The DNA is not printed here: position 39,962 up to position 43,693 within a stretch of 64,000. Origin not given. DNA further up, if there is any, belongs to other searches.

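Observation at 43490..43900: PolB gene split after motif C by a translationally coupled small membrane-protein ORF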

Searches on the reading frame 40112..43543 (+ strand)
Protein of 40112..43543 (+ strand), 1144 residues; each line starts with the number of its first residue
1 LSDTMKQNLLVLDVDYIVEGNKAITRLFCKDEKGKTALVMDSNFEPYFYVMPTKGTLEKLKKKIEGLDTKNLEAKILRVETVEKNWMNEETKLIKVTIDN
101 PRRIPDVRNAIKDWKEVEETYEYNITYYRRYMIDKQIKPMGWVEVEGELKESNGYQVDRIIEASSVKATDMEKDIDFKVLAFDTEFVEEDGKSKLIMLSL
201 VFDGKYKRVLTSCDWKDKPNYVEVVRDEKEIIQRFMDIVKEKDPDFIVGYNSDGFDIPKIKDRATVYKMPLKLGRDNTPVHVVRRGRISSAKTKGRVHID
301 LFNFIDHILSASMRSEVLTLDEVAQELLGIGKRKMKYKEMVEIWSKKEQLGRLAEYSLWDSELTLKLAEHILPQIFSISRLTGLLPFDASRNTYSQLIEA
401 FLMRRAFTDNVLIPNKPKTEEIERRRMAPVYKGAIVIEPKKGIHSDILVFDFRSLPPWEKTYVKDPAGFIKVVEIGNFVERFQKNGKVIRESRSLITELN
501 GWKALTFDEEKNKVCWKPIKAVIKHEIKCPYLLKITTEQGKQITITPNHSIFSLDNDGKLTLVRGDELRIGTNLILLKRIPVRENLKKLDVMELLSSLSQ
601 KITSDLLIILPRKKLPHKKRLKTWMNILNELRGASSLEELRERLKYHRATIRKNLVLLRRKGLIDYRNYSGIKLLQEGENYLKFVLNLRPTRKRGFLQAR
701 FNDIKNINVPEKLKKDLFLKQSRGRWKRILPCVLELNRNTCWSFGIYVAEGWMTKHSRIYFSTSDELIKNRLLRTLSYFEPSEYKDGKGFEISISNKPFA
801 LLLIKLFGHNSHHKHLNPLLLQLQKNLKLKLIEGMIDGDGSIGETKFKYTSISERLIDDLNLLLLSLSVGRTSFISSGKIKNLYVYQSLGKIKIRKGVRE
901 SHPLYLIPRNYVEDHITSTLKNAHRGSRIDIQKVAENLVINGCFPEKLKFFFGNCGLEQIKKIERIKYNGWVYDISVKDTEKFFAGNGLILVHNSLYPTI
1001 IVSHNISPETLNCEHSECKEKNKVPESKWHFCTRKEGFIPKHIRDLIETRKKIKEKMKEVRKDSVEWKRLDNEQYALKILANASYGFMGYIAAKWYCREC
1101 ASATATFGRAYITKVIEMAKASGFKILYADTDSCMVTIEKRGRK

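Call 5: search_protein_families(library=pfam, proteins=[window:40112-43543:+], max_evalue=0.1)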
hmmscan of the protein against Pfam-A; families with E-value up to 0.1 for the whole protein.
window:40112-43543:+ (1144 aa): 12 families
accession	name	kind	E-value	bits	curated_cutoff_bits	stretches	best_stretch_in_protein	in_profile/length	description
PF00136.26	DNA_pol_B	-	4.6e-43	148.1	23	2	980-1139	52-237/453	DNA polymerase family B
PF03104.25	DNA_pol_B_exo1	-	7.5e-32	111.1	23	1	119-307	2-230/242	DNA polymerase family B, exonuclease domain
PF14890.11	Intein_splicing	-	3.5e-21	76.1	35.8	1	498-994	17-155/155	Intein splicing domain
PF10108.15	DNA_pol_B_exo2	-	4.3e-09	36.8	24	1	226-360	35-162/213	Predicted 3'-5' exonuclease related to the exonuclease domain of PolB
PF14528.11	LAGLIDADG_3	-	2.6e-07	31.2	22.5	1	828-884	3-64/82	LAGLIDADG-like domain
PF13482.12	RNase_H_2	-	5.7e-05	23.5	22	1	220-370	36-163/165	RNase_H superfamily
PF12840.13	HTH_20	-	0.00079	19.8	27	1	625-666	7-50/51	Helix-turn-helix domain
PF08220.18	HTH_DeoR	-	0.0042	17.2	21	1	632-675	12-54/57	DeoR-like helix-turn-helix domain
PF08279.18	HTH_11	-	0.0043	17.3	25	1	620-664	1-46/55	HTH domain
PF01612.26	DNA_pol_A_exo1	-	0.0053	17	23.6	0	297-374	95-171/173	3'-5' exonuclease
PF00392.27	GntR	-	0.017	15.2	27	0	637-672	27-62/64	Bacterial regulatory proteins, gntR family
PF01325.25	Fe_dep_repress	-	0.055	14.1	26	0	636-671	24-59/60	Iron dependent repressor, N-terminal DNA binding domain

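Call 6: search_protein_families(library=ncbifam, proteins=[window:40112-43543:+], max_evalue=0.1)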
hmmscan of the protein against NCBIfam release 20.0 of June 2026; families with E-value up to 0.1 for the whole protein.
window:40112-43543:+ (1144 aa): 21 families
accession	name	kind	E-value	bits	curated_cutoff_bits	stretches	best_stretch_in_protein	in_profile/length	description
NF004417.0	PRK05761.1-3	equivalog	2.8e-58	197.7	780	3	987-1136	500-648/858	DNA-directed DNA polymerase I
NF004421.0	PRK05762.1-2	equivalog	7.1e-55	186.6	570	2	12-482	12-465/795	DNA polymerase II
TIGR00592.1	pol2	superfamily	3.1e-50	171.2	239.95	2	989-1139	818-961/1176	DNA polymerase (pol2)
NF004419.0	PRK05761.1-5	equivalog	1.1e-44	152.7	1285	3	987-1136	567-717/932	DNA-directed DNA polymerase I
NF004415.0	PRK05761.1-1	equivalog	2e-41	141.8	1289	3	216-457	280-520/883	DNA-directed DNA polymerase I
NF004422.0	PRK05762.1-4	equivalog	6.9e-37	127.2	1103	2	119-473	104-446/789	DNA polymerase II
NF011491.0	PRK14898.1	equivalog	1.7e-31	109.1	783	2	454-868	76-379/860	DNA-directed RNA polymerase subunit A''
NF004420.0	PRK05762.1-1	equivalog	1.5e-30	106.6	1435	2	121-472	104-441/783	DNA polymerase II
NF004416.0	PRK05761.1-2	equivalog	1.5e-20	73.2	516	2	994-1136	340-456/665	type B DNA-directed DNA polymerase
NF004418.0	PRK05761.1-4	subfamily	6.9e-20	70.8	692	1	993-1138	344-490/717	type B DNA-directed DNA polymerase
NF045703.1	rSAM_Tes_intein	exception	1.1e-18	66.5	1700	2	703-997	334-613/1040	tetraether lipid synthase Tes, intein-containing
TIGR01445.1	intein_Nterm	domain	9.7e-09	36.1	24.5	1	468-552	13-82/83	intein N-terminal splicing region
NF011302.0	PRK14714.1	equivalog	3.9e-07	28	1791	1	503-592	982-1068/1350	DNA-directed DNA polymerase II large subunit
TIGR01443.1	intein_Cterm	domain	4.5e-06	26.7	15.6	1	971-995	1-24/24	intein C-terminal splicing region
NF005852.0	PRK07773.1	equivalog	0.0057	15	780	0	502-595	425-510/886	replicative DNA helicase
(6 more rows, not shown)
